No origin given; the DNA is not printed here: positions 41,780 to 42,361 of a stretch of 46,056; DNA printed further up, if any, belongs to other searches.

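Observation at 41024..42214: LarC-type nickel-binding N-domain fused to a CsoR/RcnR-family fold, replacing the LarC2 CTP-binding domain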

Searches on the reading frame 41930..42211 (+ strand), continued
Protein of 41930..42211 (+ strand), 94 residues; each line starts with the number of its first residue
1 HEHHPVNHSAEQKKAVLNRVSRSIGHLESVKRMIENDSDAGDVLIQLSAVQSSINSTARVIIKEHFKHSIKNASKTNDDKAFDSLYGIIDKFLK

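Call 76: find_homologous_proteins(query=P0288, max_evalue=1e-10)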
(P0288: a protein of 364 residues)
Query P0288 (364 aa): 1652 proteins with E <= 1e-10 among 4948 candidates; the best 120 are listed.
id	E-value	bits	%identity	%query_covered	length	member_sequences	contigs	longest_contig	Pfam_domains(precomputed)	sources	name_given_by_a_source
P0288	1.4e-239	812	100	100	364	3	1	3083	PF02583.23,PF01969.23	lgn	-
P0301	1.9e-158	545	63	100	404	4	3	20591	PF02583.23,PF01969.23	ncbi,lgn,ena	-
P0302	2.8e-154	531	69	79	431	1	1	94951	PF02583.23,PF01969.23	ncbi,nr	ncbi:MAG: DUF111 family protein [Eubacterium sp.]|nr:DUF111 family protein [Eubacterium sp.]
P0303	3.5e-154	531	66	100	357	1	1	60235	PF02583.23,PF01969.23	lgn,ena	-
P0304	2.6e-153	528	66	79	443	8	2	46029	PF02583.23,PF01969.23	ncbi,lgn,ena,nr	ncbi:MAG: DUF111 family protein [Eubacterium sp.]|nr:DUF111 family protein [Eubacterium sp.]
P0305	2.7e-153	528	62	100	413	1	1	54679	PF02583.23,PF01969.23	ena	-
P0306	1.4e-151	522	68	79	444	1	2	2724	PF02583.23,PF01969.23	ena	-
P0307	5.1e-151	521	64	100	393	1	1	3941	PF02583.23,PF01969.23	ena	-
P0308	7.0e-151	520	59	100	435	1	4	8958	PF02583.23,PF01969.23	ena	-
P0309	1.5e-150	519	60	100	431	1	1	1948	PF02583.23,PF01969.23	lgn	-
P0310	1.3e-149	516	60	100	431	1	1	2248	PF02583.23,PF01969.23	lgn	-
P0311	9.9e-142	490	65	79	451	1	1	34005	PF02583.23,PF01969.23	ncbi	-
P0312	5.4e-134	465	59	100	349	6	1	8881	PF02583.23,PF01969.23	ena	-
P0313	1.7e-105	371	65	68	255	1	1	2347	PF01969.23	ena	-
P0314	2.3e-84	301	55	68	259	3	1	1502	PF01969.23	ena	-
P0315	3.7e-75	271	50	74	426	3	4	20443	PF01969.23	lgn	-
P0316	7.4e-74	267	52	67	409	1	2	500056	PF01969.23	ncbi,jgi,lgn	ncbi:MAG: nickel pincer cofactor biosynthesis protein LarC [Anaerovoracaceae bacterium]|jgi:uncharac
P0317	6.9e-73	264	50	69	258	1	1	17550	PF01969.23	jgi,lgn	jgi:uncharacterized protein (TIGR00299 family) protein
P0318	7.4e-73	264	50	68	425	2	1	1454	PF01969.23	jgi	-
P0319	2.4e-72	262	51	69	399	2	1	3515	PF01969.23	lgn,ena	-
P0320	1.1e-71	260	48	74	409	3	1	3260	PF01969.23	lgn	-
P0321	1.4e-71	259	49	68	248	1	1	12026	PF01969.23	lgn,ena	-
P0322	2.8e-71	258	45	69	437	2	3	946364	PF01969.23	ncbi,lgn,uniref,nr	ncbi:nickel pincer cofactor biosynthesis protein LarC [Acetivibrio cellulolyticus]|uniref:nickel pin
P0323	3.7e-71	258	46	68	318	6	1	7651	PF01969.23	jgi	jgi:uncharacterized protein (TIGR00299 family) protein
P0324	4.9e-71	258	50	68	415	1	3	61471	PF01969.23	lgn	-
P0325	5.1e-71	258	50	68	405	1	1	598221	PF01969.23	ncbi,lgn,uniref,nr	ncbi:nickel pincer cofactor biosynthesis protein LarC [Desulfosporosinus sp. Sb-LF]|uniref:nickel pi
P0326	6.1e-71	257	50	68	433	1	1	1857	PF01969.23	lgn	-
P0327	1.1e-70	257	51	68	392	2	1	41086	PF01969.23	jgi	jgi:uncharacterized protein (TIGR00299 family) protein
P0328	1.6e-70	256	51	68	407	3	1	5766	PF01969.23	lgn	-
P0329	2.0e-70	256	49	72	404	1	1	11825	PF01969.23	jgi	jgi:hypothetical protein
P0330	3.6e-70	255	55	67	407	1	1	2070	PF01969.23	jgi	jgi:uncharacterized protein (TIGR00299 family) protein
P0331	4.5e-70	254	48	68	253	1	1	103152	PF01969.23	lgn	-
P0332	4.8e-70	254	48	70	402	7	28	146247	PF01969.23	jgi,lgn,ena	-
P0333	5.5e-70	254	50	68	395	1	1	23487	PF01969.23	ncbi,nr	ncbi:MAG: hypothetical protein A4E55_01001 [Pelotomaculum sp. PtaU1.Bin035]|nr:MAG: hypothetical pro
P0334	7.5e-70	254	48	68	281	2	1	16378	PF01969.23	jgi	jgi:uncharacterized protein (TIGR00299 family) protein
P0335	9.2e-70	253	48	67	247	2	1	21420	PF01969.23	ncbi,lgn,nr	ncbi:MAG: LarC family nickel insertion protein [Clostridiales Family XIII bacterium]|nr:LarC family 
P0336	1.2e-69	253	49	71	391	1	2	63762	PF01969.23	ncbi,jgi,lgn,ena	-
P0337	1.5e-69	253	53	71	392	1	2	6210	PF01969.23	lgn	-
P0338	2.4e-69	252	54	70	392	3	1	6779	PF01969.23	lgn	-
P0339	2.6e-69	252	46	70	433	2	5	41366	PF01969.23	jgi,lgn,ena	-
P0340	5.3e-69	251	45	73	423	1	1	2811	PF01969.23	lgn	-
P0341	9.2e-69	250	50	68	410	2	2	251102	PF01969.23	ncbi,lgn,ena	-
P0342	1.4e-68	250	49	68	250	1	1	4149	PF01969.23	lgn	-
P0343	1.7e-68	249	45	67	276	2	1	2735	PF01969.23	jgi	jgi:uncharacterized protein (TIGR00299 family) protein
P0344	1.7e-68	249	50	68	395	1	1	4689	PF01969.23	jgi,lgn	-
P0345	1.7e-68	249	53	69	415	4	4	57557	PF01969.23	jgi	jgi:pyridinium-3,5-bisthiocarboxylic acid mononucleotide nickel chelatase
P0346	2.4e-68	249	48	70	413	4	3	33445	PF01969.23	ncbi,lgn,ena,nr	ncbi:MAG: nickel pincer cofactor biosynthesis protein LarC [Clostridium sp.]|nr:nickel pincer cofact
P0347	2.6e-68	249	53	68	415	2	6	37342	PF01969.23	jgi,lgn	jgi:hypothetical protein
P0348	2.8e-68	249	49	72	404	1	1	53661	PF01969.23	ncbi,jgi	ncbi:MAG: nickel pincer cofactor biosynthesis protein LarC [Clostridia bacterium]|jgi:hypothetical p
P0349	3.0e-68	248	49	67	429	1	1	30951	PF01969.23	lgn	-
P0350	3.1e-68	248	54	67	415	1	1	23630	PF01969.23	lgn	-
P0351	3.4e-68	248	45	68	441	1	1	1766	PF01969.23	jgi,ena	-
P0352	4.2e-68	248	49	69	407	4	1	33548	PF01969.23,PF24655.2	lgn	-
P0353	5.0e-68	248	48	67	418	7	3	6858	PF01969.23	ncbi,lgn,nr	ncbi:MAG TPA: nickel pincer cofactor biosynthesis protein LarC [Clostridiaceae bacterium]|nr:nickel 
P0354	5.3e-68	248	50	68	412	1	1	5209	PF01969.23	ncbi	-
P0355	5.3e-68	248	53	49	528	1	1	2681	PF01969.23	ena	-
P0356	5.8e-68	248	50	68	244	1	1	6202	PF01969.23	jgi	jgi:uncharacterized protein (TIGR00299 family) protein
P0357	8.5e-68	247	42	69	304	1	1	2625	PF01969.23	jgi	jgi:uncharacterized protein (DUF111 family)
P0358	8.9e-68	247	43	70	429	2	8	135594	PF01969.23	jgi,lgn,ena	-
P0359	9.8e-68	247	52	68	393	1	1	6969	PF01969.23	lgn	-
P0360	1.1e-67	247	48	67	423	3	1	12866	PF01969.23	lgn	-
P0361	1.1e-67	247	44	70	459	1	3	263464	PF01969.23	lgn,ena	-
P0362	1.3e-67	246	50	67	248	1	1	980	PF01969.23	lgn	-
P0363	1.3e-67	246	48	68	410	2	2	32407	PF01969.23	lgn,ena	-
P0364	1.6e-67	246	51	68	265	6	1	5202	PF01969.23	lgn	-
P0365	1.6e-67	246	48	66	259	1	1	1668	PF01969.23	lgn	-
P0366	2.3e-67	246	45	72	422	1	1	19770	PF01969.23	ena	-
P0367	2.6e-67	245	44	68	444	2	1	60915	PF01969.23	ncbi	-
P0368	3.2e-67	245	49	69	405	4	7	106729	PF01969.23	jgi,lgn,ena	-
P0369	3.3e-67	245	47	67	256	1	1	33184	PF01969.23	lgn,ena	-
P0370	5.9e-67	244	48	69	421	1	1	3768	PF01969.23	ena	-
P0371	8.2e-67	244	45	68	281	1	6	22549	PF01969.23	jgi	jgi:uncharacterized protein (TIGR00299 family) protein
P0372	8.3e-67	244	47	67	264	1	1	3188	PF01969.23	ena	-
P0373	9.8e-67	243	42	70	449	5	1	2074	PF01969.23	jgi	jgi:uncharacterized protein (TIGR00299 family) protein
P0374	1.5e-66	243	45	69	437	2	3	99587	PF01969.23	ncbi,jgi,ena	-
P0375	1.6e-66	243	43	69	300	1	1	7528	PF01969.23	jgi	jgi:uncharacterized protein (DUF111 family)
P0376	1.7e-66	243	48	70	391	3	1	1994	PF01969.23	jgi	-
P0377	1.8e-66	243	41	68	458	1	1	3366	PF01969.23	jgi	jgi:uncharacterized protein (TIGR00299 family) protein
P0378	1.8e-66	243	48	67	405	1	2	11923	PF01969.23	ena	-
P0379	1.9e-66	243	47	67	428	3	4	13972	PF01969.23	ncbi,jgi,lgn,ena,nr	ncbi:MAG TPA: nickel pincer cofactor biosynthesis protein LarC [Acetivibrio sp.]|nr:nickel pincer co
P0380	2.3e-66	242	45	68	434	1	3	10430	PF01969.23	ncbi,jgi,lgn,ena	-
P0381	2.9e-66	242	48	68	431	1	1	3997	PF01969.23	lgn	-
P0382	3.0e-66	242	49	67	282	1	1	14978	PF01969.23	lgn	-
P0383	3.1e-66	242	46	69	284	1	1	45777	PF01969.23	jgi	-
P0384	3.4e-66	242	48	68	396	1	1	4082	PF01969.23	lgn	-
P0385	3.5e-66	242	48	67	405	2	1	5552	PF01969.23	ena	-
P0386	3.5e-66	242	44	69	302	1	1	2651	PF01969.23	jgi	jgi:uncharacterized protein (TIGR00299 family) protein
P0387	3.5e-66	242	45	69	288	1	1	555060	PF01969.23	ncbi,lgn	-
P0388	3.5e-66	242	47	69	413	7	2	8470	PF01969.23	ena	-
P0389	4.0e-66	241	48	68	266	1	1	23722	PF01969.23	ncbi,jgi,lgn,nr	ncbi:MAG: LarC family nickel insertion protein [Clostridiales Family XIII bacterium]|jgi:uncharacter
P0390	4.1e-66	241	55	47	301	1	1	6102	PF01969.23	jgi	jgi:uncharacterized protein (DUF111 family)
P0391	4.1e-66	241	42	70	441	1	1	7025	PF01969.23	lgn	-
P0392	4.3e-66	241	44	68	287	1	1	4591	PF01969.23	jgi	jgi:uncharacterized protein (TIGR00299 family) protein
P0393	4.8e-66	241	46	69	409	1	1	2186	PF01969.23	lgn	-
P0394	4.8e-66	241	44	68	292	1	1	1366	PF01969.23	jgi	jgi:uncharacterized protein (DUF111 family)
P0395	6.5e-66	241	53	67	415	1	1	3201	PF01969.23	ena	-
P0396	6.8e-66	241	46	74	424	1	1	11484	PF01969.23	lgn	-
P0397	6.9e-66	241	46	68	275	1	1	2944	PF01969.23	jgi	jgi:uncharacterized protein (TIGR00299 family) protein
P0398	7.1e-66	241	49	68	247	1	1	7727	PF01969.23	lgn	-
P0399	8.4e-66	240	46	72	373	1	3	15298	PF01969.23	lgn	-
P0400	9.9e-66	240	47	68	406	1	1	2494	PF01969.23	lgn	-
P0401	1.4e-65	240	45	68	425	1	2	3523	PF01969.23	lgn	-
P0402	1.8e-65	239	56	47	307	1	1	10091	PF01969.23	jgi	jgi:uncharacterized protein (DUF111 family)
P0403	2.2e-65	239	44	68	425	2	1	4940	PF01969.23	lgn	-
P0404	3.4e-65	238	56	47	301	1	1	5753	PF01969.23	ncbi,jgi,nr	ncbi:MAG: LarC family nickel insertion protein [Clostridiales Family XIII bacterium]|jgi:uncharacter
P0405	3.6e-65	238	44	70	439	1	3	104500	PF01969.23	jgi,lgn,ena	-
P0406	6.6e-65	237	47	54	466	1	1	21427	PF01969.23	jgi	-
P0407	6.6e-65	237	45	68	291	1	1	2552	PF01969.23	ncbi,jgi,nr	ncbi:MAG: LarC family nickel insertion protein [Clostridiales Family XIII bacterium]|jgi:uncharacter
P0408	9.4e-65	237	42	68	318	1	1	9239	PF01969.23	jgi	jgi:uncharacterized protein (TIGR00299 family) protein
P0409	9.5e-65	237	46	73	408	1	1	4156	PF01969.23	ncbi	-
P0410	1.1e-64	237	48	68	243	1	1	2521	PF01969.23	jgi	jgi:uncharacterized protein (TIGR00299 family) protein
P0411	1.1e-64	237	47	67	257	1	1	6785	PF01969.23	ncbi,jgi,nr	ncbi:MAG: LarC family nickel insertion protein [Clostridiales Family XIII bacterium]|jgi:uncharacter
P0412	1.1e-64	237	50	68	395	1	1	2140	PF01969.23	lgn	-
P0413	1.2e-64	237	51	49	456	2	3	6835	PF01969.23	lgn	-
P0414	1.3e-64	236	49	68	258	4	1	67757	PF01969.23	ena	-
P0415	1.4e-64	236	49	67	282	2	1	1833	PF01969.23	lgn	-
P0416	1.7e-64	236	51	48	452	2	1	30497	PF01969.23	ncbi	-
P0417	1.9e-64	236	45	70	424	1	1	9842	PF01969.23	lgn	-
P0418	2.0e-64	236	45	68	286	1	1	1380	PF01969.23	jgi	jgi:uncharacterized protein (TIGR00299 family) protein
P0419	2.0e-64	236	43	69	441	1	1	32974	PF01969.23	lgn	-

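Call 77: find_encoding_contigs(protein=P0302, flank=10000, max_places=1)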
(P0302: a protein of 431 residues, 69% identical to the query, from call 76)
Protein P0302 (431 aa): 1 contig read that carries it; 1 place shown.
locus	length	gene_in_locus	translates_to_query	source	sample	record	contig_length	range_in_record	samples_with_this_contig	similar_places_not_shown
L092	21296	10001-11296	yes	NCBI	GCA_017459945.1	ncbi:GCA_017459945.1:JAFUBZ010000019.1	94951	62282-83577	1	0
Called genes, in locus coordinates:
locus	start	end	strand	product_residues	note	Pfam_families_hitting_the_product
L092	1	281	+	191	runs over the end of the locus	PF01863:YgjP-like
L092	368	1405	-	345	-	PF00756:Esterase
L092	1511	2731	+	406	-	PF00155:Aminotran_1_2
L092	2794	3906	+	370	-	PF01212:Beta_elim_lyase, PF00155:Aminotran_1_2 (weak)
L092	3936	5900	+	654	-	PF00724:Oxidored_FMN, PF01494:FAD_binding_3 (faint), PF07992:Pyr_redox_2, PF00890:FAD_binding_2 (weak), PF12831:FAD_oxidored, PF13450:NAD_binding_8, PF13738:Pyr_redox_3, PF00070:Pyr_redox (weak), +3 more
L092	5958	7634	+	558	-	PF12838:Fer4_7, PF13187:Fer4_9 (weak), PF13237:Fer4_10 (weak), PF14697:Fer4_21 (weak), PF00037:Fer4 (weak), PF02906:Fe_hyd_lg_C, PF04060:FeS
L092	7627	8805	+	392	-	PF07228:SpoIIE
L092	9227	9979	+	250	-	PF00731:AIRC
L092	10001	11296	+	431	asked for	PF01969:Ni_insertion, PF02583:Trns_repr_metal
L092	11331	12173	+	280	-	PF02540:NAD_synthase (weak), PF01171:ATP_bind_3 (weak), PF06508:QueC (weak)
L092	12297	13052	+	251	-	PF02353:CMAS, PF01135:PCMT, PF01209:Ubie_methyltran, PF13489:Methyltransf_23, PF13847:Methyltransf_31, PF08241:Methyltransf_11, PF08242:Methyltransf_12, PF13649:Methyltransf_25, +3 more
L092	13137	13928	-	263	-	PF01209:Ubie_methyltran, PF13489:Methyltransf_23, PF13847:Methyltransf_31, PF08241:Methyltransf_11, PF08242:Methyltransf_12, PF13649:Methyltransf_25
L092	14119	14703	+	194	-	PF13847:Methyltransf_31 (weak), PF13649:Methyltransf_25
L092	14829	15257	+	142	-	-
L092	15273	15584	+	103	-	-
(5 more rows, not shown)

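Call 78: find_encoding_contigs(protein=P0303, flank=10000, max_places=1)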
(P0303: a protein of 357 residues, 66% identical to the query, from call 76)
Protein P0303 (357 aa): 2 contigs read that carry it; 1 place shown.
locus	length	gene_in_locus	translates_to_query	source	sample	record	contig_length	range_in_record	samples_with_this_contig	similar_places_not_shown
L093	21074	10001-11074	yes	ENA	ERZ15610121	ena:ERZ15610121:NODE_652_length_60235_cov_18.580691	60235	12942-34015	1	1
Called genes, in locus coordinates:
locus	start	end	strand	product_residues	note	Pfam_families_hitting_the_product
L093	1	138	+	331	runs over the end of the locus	PF00378:ECH_1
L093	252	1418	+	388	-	PF00108:Thiolase_N, PF00109:ketoacyl-synt (faint), PF22691:Thiolase_C_1, PF02803:Thiolase_C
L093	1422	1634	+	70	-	PF01796:OB_ChsH2_C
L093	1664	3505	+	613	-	PF02518:HATPase_c (weak), PF13589:HATPase_c_3 (weak), PF00183:HSP90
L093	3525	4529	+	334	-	PF05853:BKACE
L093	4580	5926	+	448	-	PF04015:DUF362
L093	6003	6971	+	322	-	PF02737:3HCDH_N, PF00725:3HCDH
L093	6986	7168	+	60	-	PF00037:Fer4 (weak), PF13237:Fer4_10, PF14697:Fer4_21, PF12838:Fer4_7, PF13187:Fer4_9, PF25160:LdpA_Fe-S-bd (weak), PF12797:Fer4_2 (weak), PF00037:Fer4, +6 more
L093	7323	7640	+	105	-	-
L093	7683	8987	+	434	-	PF02550:AcetylCoA_hydro, PF13336:AcetylCoA_hyd_C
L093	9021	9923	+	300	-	PF00037:Fer4 (faint), PF12797:Fer4_2 (faint), PF13237:Fer4_10 (faint), PF12838:Fer4_7 (weak), PF13187:Fer4_9, PF13484:Fer4_16 (faint), PF00881:Nitroreductase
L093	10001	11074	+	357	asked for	PF01969:Ni_insertion, PF02583:Trns_repr_metal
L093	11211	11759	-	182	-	PF14278:TetR_C_8 (weak)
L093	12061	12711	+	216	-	-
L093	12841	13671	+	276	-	PF02463:SMC_N, PF00005:ABC_tran, PF13304:AAA_21 (faint), PF13401:AAA_22 (faint)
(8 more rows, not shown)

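Call 79: find_encoding_contigs(protein=P0305, flank=10000, max_places=1)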
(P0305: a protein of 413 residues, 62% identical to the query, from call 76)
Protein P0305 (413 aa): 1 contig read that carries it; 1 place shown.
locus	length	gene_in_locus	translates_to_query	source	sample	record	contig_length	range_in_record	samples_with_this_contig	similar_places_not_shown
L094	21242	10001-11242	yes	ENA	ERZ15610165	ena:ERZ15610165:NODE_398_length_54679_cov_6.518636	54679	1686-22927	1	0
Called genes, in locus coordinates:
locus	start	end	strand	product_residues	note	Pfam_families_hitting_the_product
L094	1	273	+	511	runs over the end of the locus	-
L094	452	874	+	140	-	PF02657:SufE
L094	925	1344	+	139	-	-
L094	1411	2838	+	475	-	PF00939:Na_sulph_symp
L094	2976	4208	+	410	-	PF00266:Aminotran_5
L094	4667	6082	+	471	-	PF01235:Na_Ala_symp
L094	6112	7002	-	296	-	PF00126:HTH_1, PF03466:LysR_substrate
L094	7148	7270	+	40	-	-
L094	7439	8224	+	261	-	PF13248:Zn_ribbon_3 (weak)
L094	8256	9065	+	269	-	PF00797:Acetyltransf_2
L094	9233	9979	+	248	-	PF00731:AIRC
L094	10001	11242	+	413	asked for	PF01969:Ni_insertion, PF02583:Trns_repr_metal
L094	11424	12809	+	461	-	PF00682:HMGL-like, PF02436:PYC_OADA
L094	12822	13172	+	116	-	PF04277:OAD_gamma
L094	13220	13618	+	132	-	PF25973:BSH_CzcB (faint), PF00364:Biotin_lipoyl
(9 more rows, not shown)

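Call 89: find_encoding_contigs(protein=P0387, flank=8000, max_places=1)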
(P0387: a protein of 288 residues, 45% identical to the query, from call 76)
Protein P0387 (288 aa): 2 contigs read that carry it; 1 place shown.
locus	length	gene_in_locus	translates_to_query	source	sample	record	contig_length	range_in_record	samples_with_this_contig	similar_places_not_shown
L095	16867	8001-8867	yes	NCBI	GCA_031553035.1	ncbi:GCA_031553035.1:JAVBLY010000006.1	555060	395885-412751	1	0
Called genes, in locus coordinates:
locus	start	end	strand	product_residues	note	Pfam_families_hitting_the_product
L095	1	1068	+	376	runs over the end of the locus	PF09479:Flg_new, PF18998:Flg_new_2 (faint), PF09479:Flg_new, PF00657:Lipase_GDSL, PF13472:Lipase_GDSL_2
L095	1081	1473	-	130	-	PF01467:CTP_transf_like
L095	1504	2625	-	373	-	PF01757:Acyl_transf_3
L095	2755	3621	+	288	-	PF02219:MTHFR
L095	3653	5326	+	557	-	PF01268:FTHFS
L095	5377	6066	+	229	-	PF04961:FTCD_C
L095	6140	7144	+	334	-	PF00763:THF_DHG_CYH, PF02882:THF_DHG_CYH_C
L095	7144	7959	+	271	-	PF00731:AIRC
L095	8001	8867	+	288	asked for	PF01969:Ni_insertion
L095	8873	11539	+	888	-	PF00133:tRNA-synt_1, PF21349:RUBY_RBDX (faint), PF13603:tRNA-synt_1_2 (weak), PF09334:tRNA-synt_1g, PF08264:Anticodon_1, PF10458:Val_tRNA-synt_C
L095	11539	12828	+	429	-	PF08245:Mur_ligase_M, PF02875:Mur_ligase_C, PF27239:FOL3_C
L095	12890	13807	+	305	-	PF00781:DAGK_cat, PF19279:YegS_C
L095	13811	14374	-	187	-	-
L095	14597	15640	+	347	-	PF02504:FA_synthesis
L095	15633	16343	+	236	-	PF22935:RM44_endonuclase (weak), PF14622:Ribonucleas_3_3, PF00636:Ribonuclease_3, PF00035:dsrm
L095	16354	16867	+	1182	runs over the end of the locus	PF02463:SMC_N, PF13304:AAA_21 (weak), PF13476:AAA_23, PF13555:AAA_29 (faint), PF06470:SMC_hinge, PF02463:SMC_N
